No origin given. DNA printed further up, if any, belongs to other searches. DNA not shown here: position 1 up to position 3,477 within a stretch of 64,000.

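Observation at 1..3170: Intronic HOR satellite whose subunits are all multiples of 3 bp and which keeps a 1078-codon open frame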

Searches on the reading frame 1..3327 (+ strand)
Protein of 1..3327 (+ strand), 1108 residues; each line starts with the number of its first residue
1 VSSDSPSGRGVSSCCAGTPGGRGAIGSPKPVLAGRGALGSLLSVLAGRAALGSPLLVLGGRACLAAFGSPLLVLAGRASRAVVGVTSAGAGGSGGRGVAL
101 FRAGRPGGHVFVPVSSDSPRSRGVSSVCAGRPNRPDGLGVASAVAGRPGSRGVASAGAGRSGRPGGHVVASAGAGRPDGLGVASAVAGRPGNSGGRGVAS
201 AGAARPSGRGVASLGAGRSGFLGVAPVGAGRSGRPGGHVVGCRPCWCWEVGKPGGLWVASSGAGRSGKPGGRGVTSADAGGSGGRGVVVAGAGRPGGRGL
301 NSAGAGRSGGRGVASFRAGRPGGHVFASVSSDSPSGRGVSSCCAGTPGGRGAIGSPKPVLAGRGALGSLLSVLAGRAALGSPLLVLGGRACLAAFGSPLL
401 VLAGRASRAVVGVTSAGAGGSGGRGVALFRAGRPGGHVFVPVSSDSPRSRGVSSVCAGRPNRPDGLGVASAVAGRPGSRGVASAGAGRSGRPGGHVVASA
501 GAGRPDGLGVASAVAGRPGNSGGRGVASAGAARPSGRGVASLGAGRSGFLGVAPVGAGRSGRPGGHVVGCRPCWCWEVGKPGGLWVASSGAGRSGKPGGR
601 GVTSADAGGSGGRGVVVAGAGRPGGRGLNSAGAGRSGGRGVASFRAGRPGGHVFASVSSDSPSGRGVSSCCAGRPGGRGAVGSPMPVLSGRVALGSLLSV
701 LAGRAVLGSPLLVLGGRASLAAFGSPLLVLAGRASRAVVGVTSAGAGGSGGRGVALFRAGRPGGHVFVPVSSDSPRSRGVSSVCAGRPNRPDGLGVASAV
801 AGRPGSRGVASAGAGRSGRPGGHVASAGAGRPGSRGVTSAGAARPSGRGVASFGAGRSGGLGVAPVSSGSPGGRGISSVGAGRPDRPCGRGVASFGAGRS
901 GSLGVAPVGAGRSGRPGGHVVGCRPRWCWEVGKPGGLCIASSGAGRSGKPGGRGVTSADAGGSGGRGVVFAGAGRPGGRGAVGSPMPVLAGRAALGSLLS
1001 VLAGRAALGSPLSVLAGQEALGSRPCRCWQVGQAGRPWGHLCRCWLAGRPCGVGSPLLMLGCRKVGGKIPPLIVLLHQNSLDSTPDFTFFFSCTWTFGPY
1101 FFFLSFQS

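Call 13: search_protein_families(library=pfam, proteins=[window:1-3327:+], max_evalue=0.01)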
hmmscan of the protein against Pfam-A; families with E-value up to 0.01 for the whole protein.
window:1-3327:+ (1108 aa): 1 family
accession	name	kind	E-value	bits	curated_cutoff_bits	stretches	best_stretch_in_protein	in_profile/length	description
PF12121.13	DD_K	-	3e-05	24.3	20.9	0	989-997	12-20/22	Dermaseptin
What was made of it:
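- Tried and rejected: It is a short low-complexity match (E 3e-05, 0 significant stretches, call 13).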

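Call 18: find_homologous_proteins(query=window:1-3327:+, max_evalue=0.001)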
Query window:1-3327:+: 8000 candidates shared short words with the query, none scored E <= 0.001.
